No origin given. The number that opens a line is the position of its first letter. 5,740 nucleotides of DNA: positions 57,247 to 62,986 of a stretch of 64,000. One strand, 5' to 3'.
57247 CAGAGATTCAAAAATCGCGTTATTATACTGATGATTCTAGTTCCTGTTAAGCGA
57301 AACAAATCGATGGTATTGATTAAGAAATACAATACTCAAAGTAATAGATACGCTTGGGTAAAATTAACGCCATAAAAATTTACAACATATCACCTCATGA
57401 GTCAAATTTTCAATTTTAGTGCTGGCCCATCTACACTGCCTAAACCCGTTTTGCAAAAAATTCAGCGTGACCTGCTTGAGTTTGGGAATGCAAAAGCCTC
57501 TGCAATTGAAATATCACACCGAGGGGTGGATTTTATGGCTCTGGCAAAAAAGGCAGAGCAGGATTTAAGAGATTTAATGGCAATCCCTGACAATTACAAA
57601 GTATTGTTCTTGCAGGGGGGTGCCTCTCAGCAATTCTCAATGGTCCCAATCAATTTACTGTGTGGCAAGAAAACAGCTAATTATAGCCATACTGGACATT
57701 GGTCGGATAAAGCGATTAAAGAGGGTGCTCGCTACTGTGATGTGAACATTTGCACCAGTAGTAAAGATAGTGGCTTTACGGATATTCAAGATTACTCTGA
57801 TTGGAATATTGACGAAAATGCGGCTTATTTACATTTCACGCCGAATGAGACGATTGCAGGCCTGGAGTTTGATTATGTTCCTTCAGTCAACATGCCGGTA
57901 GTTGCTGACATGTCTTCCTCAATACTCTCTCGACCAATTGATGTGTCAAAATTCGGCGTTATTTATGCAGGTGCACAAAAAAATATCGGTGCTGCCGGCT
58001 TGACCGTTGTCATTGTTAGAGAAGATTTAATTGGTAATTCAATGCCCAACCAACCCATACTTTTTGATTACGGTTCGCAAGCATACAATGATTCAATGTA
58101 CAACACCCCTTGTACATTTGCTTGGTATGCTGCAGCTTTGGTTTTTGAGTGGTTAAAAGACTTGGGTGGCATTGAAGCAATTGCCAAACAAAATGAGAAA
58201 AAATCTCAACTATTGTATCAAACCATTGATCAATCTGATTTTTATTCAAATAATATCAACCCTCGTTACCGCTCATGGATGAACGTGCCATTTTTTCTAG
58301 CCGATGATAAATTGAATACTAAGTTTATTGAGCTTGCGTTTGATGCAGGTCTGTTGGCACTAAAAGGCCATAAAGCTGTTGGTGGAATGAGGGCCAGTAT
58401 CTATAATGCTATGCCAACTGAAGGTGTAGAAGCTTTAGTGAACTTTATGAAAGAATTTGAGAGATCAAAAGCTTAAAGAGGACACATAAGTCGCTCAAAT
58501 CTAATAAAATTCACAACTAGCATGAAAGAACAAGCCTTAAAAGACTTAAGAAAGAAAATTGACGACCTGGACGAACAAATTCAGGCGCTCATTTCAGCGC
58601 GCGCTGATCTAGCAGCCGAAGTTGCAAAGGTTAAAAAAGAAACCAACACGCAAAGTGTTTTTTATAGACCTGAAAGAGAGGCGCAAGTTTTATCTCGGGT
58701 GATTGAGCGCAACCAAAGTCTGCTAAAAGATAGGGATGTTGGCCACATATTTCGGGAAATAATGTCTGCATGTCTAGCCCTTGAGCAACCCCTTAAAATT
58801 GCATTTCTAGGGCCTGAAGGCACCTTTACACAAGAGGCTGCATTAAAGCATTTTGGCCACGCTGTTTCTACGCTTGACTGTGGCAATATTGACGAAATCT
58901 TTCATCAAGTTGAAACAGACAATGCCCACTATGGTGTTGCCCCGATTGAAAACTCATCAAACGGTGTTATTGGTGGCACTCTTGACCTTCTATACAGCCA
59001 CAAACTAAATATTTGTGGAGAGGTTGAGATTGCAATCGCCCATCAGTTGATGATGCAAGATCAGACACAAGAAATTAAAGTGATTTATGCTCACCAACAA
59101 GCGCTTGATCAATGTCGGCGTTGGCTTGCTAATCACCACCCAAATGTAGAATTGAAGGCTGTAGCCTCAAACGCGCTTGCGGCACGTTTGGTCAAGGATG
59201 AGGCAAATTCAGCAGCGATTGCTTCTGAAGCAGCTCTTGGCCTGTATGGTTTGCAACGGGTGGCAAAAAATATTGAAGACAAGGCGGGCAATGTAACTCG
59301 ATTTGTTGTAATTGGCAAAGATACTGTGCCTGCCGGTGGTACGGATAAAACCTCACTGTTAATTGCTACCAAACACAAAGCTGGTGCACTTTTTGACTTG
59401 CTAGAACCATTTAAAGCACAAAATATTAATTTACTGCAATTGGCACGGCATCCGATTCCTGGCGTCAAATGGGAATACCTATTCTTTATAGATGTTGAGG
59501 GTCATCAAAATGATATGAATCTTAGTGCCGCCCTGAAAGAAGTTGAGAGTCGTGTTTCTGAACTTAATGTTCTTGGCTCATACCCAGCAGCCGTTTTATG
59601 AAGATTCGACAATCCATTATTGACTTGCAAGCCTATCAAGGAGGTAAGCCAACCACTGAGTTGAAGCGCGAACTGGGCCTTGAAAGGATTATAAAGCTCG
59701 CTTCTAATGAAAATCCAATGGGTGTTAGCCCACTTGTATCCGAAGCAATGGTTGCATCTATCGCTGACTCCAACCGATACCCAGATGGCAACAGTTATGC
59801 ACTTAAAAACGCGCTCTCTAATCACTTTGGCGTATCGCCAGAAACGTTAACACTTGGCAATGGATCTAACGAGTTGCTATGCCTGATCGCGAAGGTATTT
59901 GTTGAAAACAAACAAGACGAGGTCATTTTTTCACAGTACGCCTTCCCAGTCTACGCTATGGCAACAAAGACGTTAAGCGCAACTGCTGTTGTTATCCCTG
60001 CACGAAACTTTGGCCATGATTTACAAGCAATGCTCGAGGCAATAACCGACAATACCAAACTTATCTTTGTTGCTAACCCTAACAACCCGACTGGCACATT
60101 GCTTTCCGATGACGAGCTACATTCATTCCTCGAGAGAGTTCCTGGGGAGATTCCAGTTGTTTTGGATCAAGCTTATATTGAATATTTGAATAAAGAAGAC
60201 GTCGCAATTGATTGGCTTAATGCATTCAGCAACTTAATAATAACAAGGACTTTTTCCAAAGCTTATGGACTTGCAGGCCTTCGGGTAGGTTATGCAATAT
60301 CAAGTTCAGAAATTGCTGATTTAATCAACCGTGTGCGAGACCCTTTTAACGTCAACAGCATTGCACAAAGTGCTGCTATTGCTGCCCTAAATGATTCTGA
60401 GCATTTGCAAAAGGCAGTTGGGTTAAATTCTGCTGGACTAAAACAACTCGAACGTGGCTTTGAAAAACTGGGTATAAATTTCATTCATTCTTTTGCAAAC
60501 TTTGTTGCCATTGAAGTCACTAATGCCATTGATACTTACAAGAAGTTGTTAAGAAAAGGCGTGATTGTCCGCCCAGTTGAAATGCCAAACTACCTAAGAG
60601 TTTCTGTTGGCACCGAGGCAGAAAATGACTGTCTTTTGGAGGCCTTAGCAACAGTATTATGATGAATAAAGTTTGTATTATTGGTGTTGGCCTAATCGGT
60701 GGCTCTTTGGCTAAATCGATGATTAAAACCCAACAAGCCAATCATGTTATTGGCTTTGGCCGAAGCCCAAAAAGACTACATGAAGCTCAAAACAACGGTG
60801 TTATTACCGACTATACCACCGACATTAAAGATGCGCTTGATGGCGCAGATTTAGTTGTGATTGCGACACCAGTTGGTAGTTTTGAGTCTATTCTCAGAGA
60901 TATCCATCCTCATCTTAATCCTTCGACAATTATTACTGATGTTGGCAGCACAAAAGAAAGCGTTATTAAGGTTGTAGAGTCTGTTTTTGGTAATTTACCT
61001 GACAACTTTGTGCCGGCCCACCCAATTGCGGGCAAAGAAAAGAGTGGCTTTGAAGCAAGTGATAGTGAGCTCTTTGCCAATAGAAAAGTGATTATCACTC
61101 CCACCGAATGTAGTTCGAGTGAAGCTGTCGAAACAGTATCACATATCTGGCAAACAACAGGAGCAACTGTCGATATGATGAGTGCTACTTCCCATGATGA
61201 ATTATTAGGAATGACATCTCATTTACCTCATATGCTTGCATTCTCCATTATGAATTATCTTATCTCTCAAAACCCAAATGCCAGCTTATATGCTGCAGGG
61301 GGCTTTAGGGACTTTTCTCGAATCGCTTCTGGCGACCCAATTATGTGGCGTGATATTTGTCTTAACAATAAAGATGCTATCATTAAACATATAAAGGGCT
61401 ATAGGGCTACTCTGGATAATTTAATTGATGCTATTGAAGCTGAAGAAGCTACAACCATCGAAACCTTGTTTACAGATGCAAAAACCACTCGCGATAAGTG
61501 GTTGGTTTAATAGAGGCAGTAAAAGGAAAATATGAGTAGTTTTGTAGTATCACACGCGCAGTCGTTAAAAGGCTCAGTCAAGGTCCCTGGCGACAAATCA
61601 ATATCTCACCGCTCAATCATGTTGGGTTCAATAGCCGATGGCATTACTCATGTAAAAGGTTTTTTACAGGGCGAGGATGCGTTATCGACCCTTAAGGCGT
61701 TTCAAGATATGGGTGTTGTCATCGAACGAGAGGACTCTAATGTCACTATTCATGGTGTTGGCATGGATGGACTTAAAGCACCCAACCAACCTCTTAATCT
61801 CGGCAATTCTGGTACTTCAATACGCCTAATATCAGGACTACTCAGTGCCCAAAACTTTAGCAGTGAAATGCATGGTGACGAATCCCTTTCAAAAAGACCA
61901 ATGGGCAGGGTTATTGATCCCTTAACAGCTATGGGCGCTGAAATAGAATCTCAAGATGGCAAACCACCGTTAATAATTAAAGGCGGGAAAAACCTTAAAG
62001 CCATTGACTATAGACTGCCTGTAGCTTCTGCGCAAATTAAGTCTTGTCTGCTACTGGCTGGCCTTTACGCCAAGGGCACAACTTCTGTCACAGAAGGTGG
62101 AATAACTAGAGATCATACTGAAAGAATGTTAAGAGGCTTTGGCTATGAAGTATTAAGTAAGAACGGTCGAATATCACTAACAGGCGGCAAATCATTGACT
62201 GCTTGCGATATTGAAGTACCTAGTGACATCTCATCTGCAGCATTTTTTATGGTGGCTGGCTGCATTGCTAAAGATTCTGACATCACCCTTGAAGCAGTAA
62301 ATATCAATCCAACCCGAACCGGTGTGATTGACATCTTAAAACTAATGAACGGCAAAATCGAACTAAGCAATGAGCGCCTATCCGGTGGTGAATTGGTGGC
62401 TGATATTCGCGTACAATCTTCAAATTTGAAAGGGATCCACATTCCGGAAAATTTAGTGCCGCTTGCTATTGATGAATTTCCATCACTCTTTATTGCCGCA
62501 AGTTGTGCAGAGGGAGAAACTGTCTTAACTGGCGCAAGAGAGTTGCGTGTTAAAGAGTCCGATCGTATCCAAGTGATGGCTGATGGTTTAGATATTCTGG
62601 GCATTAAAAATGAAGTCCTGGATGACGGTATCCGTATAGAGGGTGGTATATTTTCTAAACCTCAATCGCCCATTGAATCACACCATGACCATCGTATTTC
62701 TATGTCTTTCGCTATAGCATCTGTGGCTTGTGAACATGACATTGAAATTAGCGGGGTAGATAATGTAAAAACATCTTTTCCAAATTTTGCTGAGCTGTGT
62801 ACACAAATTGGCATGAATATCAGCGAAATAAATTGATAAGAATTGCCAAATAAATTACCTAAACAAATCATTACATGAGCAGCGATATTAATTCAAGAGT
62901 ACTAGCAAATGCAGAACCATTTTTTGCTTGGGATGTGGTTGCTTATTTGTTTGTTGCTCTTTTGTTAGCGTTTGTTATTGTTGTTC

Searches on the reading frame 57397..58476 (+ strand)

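Call 58: search_protein_families(library=pfam, proteins=[window:57397-58476:+], max_evalue=0.00001)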
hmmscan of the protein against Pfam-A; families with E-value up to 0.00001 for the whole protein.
window:57397-58476:+ (359 aa): 1 family
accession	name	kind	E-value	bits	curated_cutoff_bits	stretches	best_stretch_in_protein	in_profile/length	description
PF00266.25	Aminotran_5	-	1.1e-50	173.1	21.5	1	4-347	1-371/371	Aminotransferase class-V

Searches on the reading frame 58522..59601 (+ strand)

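Call 59: search_protein_families(library=pfam, proteins=[window:58522-59601:+], max_evalue=0.001)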
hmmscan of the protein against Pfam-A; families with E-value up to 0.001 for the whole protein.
window:58522-59601:+ (359 aa): 2 families
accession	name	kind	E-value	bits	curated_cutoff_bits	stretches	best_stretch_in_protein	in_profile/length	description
PF00800.23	PDT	-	7.8e-62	208.7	25.2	1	93-267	1-179/181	Prephenate dehydratase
PF01817.26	CM_2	-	1.1e-20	74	27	1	9-89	1-80/80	Chorismate mutase type II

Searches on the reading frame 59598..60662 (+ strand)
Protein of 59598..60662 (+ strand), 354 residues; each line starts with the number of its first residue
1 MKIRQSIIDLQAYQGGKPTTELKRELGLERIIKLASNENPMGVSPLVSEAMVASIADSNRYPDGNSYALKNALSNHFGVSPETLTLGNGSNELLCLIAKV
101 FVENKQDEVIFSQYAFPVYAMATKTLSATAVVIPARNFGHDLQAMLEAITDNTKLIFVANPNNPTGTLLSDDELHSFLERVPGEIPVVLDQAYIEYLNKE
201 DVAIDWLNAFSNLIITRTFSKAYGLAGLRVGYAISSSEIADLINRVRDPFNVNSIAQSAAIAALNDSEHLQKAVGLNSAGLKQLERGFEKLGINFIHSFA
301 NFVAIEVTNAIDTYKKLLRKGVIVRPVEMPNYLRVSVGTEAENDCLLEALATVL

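Call 59: search_protein_families(library=pfam, proteins=[window:59598-60662:+], max_evalue=0.001)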
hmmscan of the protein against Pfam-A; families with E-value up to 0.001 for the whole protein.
window:59598-60662:+ (354 aa): 1 family
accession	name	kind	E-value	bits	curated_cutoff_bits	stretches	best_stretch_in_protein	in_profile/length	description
PF00155.27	Aminotran_1_2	-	1.1e-58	199.6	19.7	1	30-350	2-361/361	Aminotransferase class I and II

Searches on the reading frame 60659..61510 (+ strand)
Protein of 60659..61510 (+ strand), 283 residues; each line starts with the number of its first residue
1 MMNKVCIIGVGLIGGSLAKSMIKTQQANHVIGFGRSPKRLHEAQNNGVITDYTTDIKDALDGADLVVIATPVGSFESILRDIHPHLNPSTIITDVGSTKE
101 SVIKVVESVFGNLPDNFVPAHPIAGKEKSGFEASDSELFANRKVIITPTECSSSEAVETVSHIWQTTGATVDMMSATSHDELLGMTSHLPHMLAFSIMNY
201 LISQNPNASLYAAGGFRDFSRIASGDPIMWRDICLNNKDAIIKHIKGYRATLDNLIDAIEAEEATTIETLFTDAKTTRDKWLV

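Call 59: search_protein_families(library=pfam, proteins=[window:60659-61510:+], max_evalue=0.001)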
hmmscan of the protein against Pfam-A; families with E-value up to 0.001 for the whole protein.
window:60659-61510:+ (283 aa): 9 families
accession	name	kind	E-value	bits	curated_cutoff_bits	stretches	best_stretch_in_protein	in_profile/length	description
PF02153.23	PDH_N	-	7.2e-36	123.5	26.5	1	18-171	2-152/154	Prephenate dehydrogenase, nucleotide-binding domain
PF20463.3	PDH_C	-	1.6e-23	83.4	22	1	176-267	2-96/102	Prephenate dehydrogenase, dimerization domain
PF03807.23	F420_oxidored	-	3.4e-11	44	21.6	1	4-92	1-88/94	NADP oxidoreductase coenzyme F420-dependent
PF03446.21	NAD_binding_2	-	5.3e-07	30.2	21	1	4-101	1-98/161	NAD binding domain of 6-phosphogluconate dehydrogenase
PF01210.29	NAD_Gly3P_dh_N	-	2.7e-06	27.9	23.1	1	4-93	1-100/158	NAD-dependent glycerol-3-phosphate dehydrogenase N-terminus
PF02558.23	ApbA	-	6.8e-05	23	22.2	1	5-92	1-96/150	Ketopantoate reductase PanE/ApbA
PF07991.19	KARI_N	-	0.00016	21.7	20.6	1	3-91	5-90/165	Acetohydroxy acid isomeroreductase, NADPH-binding domain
PF02826.25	2-Hacid_dh_C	-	0.00032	20.6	25.1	1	3-72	37-101/178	D-isomer specific 2-hydroxyacid dehydrogenase, NAD binding domain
PF01488.26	Shikimate_DH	-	0.00049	20.6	24.3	0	3-70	13-83/138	Shikimate / quinate 5-dehydrogenase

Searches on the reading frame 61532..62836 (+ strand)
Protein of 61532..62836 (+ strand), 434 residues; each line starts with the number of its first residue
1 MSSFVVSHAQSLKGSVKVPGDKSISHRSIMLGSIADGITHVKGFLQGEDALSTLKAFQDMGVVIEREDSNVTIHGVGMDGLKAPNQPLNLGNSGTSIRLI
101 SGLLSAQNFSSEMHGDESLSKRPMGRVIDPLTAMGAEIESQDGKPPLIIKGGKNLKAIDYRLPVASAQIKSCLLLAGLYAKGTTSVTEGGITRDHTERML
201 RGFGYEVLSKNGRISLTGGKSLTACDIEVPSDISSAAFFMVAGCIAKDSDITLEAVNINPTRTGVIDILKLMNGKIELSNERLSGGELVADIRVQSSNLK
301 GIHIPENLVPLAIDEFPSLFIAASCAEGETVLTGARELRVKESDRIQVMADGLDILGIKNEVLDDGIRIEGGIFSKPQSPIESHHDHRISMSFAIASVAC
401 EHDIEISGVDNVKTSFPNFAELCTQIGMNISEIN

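Call 59: search_protein_families(library=pfam, proteins=[window:61532-62836:+], max_evalue=0.001)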
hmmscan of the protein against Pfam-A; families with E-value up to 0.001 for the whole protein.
window:61532-62836:+ (434 aa): 1 family
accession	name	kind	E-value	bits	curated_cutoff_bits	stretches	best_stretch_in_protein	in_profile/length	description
PF00275.25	EPSP_synthase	-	1.8e-110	370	22.8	1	9-421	4-415/417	EPSP synthase (3-phosphoshikimate 1-carboxyvinyltransferase)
